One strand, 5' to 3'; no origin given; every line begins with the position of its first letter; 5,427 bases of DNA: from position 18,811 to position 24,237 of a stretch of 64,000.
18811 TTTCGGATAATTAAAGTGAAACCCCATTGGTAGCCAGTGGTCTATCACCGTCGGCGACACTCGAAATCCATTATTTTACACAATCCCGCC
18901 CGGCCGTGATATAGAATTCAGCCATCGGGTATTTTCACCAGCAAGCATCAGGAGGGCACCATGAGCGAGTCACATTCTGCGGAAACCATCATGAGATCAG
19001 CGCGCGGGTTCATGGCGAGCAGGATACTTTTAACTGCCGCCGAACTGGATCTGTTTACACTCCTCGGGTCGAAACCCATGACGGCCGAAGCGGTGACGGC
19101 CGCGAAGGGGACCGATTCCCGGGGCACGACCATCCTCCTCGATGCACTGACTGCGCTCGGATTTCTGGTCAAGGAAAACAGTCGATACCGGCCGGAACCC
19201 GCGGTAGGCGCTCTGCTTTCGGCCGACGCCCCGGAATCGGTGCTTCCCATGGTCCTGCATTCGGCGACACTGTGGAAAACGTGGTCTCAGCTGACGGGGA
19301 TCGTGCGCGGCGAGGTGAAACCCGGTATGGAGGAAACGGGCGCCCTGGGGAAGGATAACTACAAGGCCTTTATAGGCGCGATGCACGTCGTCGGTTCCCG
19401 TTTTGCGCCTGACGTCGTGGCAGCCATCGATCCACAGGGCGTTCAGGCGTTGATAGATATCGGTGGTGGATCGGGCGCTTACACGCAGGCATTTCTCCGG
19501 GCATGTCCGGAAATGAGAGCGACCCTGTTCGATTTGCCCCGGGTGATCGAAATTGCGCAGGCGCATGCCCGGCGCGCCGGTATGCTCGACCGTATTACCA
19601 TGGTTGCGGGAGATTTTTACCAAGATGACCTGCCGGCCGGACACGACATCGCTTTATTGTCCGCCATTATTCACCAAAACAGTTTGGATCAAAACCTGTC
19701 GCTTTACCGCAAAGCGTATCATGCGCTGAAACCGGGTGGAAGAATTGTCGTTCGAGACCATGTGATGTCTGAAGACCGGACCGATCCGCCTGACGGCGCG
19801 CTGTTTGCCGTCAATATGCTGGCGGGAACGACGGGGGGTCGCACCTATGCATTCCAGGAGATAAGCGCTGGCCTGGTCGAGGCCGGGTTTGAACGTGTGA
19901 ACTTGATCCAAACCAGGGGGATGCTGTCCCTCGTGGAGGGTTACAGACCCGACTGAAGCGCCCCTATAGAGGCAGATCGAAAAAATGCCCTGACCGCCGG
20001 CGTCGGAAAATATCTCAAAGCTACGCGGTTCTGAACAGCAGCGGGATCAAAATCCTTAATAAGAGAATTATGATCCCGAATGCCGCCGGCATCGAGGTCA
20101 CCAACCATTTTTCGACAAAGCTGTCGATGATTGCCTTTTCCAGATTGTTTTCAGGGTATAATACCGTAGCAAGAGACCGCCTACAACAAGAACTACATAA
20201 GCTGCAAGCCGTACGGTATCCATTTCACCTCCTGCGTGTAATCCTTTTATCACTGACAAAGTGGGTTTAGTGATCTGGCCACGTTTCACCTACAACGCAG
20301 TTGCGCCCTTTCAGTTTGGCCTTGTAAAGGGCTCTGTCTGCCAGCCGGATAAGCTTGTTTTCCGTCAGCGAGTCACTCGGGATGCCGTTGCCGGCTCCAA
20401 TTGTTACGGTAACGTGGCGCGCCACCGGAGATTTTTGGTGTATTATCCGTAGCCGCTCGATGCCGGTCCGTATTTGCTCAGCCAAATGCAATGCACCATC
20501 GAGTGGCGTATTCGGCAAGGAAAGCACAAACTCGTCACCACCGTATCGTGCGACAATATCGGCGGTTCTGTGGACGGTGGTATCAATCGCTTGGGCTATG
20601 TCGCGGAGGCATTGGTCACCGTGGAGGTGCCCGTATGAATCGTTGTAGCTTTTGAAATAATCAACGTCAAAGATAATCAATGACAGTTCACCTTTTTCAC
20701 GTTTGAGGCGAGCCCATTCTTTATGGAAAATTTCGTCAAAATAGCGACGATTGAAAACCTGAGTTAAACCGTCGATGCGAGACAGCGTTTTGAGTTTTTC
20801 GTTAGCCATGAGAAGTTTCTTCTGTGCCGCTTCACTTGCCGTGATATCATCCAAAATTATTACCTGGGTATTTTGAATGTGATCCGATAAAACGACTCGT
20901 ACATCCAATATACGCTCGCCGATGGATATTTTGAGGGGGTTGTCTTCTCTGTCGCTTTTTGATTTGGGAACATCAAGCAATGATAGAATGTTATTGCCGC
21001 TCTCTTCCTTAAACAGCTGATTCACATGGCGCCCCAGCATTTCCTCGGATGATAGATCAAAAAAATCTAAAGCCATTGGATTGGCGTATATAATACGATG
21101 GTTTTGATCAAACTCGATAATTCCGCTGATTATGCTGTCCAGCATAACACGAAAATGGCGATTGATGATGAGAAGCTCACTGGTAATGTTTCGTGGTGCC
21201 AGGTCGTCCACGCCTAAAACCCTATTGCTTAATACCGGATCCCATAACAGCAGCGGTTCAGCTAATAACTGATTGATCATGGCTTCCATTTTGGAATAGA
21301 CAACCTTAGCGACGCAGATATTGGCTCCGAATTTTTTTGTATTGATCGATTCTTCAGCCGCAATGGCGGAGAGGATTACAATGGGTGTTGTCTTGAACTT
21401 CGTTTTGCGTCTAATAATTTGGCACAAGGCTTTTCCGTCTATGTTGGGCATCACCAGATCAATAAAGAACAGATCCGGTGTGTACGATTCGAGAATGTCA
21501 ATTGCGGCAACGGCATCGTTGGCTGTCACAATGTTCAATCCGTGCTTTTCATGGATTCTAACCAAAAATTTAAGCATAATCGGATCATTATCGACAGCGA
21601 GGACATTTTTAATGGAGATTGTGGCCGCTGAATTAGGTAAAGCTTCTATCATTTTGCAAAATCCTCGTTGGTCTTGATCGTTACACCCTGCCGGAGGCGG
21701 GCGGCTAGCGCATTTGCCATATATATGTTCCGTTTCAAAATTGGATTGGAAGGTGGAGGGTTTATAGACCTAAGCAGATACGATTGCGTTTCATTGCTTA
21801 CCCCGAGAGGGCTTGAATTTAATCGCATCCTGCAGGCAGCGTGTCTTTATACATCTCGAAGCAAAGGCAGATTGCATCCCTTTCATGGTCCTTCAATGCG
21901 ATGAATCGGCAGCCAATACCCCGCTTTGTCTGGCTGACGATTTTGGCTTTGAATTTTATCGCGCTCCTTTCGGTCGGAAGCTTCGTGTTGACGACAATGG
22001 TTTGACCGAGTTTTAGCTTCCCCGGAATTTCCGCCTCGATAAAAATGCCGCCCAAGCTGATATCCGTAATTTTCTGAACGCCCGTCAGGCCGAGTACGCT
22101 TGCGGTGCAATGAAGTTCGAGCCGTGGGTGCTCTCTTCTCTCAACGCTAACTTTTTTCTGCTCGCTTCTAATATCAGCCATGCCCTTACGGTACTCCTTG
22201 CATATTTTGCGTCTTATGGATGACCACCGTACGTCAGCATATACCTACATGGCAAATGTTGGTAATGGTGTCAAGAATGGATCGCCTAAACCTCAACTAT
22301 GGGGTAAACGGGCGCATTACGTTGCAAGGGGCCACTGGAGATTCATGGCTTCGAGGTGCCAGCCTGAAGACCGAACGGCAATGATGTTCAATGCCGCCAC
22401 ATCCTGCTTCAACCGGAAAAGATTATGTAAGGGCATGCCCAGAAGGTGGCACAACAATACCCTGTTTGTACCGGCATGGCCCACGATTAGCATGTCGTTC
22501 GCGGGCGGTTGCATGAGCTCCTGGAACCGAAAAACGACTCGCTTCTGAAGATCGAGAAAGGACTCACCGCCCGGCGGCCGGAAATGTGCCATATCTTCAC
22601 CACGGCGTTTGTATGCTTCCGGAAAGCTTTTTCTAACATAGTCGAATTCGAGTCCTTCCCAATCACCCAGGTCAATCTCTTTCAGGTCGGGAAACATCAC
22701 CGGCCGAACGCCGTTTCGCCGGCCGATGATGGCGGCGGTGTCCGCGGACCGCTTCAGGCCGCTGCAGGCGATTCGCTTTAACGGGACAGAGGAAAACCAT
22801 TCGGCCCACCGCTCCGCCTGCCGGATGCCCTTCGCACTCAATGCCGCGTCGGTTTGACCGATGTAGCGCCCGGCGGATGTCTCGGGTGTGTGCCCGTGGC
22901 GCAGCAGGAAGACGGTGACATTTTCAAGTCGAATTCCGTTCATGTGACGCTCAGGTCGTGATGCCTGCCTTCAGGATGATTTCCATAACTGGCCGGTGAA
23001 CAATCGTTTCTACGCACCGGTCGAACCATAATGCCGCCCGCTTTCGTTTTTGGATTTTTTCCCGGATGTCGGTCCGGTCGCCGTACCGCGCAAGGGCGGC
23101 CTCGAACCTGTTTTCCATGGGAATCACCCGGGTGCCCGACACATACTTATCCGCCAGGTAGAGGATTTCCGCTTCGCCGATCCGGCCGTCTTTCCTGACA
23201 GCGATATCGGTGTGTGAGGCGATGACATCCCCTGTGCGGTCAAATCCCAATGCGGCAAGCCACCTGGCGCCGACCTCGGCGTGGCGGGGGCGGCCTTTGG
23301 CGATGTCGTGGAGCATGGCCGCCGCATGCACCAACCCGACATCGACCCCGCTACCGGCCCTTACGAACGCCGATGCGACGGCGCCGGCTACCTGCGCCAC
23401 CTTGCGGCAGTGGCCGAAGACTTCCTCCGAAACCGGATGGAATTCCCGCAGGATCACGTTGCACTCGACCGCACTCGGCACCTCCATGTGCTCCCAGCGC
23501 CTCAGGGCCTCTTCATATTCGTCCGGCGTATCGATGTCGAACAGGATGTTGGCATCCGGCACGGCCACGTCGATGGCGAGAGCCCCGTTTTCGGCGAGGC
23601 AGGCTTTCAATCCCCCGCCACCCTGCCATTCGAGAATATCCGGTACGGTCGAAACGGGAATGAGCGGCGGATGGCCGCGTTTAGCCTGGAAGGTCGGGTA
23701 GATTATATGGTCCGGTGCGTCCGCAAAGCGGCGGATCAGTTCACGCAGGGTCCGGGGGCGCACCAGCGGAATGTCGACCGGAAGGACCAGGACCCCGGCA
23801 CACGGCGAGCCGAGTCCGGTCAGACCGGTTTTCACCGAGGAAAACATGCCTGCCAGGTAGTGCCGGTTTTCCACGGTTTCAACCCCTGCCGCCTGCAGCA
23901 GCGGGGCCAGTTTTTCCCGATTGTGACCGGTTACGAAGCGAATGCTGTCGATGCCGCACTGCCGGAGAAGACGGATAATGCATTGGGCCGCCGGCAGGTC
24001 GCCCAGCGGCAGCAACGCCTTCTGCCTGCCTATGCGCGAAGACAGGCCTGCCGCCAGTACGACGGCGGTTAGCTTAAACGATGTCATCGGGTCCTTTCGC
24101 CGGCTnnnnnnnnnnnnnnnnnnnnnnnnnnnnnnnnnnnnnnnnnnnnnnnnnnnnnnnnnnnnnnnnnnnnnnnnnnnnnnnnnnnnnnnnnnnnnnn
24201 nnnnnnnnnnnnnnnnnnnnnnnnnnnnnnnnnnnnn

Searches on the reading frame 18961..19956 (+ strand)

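Call 64: search_protein_families(library=pfam, proteins=[window:18961-19956:+], max_evalue=0.00001)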
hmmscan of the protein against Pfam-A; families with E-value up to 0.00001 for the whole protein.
window:18961-19956:+ (331 aa): 6 families
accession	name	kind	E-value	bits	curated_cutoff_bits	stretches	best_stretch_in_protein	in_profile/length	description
PF00891.24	Methyltransf_2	-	7.5e-34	117.4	22.3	1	136-311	38-210/210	O-methyltransferase domain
PF08100.18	Dimerisation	-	2.2e-14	53.4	25.6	1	6-80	5-85/93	O-methyltransferase dimerisation domain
PF13649.12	Methyltransf_25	-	6.8e-09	36.7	27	1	165-260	2-97/97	Methyltransferase domain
PF13847.12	Methyltransf_31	-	2e-07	31.2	27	1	164-268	7-113/145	Methyltransferase domain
PF08241.18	Methyltransf_11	-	1.3e-06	29.3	21.2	1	166-264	2-95/95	Methyltransferase domain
PF08242.18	Methyltransf_12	-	3.8e-06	28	30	1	165-262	1-98/98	Methyltransferase domain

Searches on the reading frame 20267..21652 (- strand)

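Call 42: search_protein_families(library=pfam, proteins=[window:20267-21652:-], max_evalue=0.00001)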
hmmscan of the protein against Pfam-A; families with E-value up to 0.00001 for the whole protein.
window:20267-21652:- (461 aa): 6 families
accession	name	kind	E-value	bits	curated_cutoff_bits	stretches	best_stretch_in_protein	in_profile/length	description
PF00990.26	GGDEF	-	1.7e-47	161.6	23.8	1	293-451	3-160/161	Diguanylate cyclase, GGDEF domain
PF00072.30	Response_reg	-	8.4e-18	65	30.2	1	17-118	1-101/111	Response regulator receiver domain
PF00989.32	PAS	-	1.8e-09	38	22.6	1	166-218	2-54/113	PAS fold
PF13426.13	PAS_9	-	2.5e-08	34.6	27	1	177-230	3-57/103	PAS domain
PF13188.13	PAS_8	-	1.3e-06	28.6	21.8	0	166-210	2-47/65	PAS domain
PF08448.16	PAS_4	-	4.1e-06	27.4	23.1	0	171-223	1-53/110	PAS fold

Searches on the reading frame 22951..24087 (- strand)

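Call 64: search_protein_families(library=pfam, proteins=[window:22951-24087:-], max_evalue=0.00001)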
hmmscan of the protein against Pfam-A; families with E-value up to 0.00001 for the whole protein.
window:22951-24087:- (378 aa): 2 families
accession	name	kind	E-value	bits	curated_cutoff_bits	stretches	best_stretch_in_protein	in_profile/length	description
PF12804.13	NTP_transf_3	-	3.5e-35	122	27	1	8-166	1-156/160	MobA-like NTP transferase domain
PF01966.28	HD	-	1.3e-09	38.8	22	1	223-315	1-113/116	HD domain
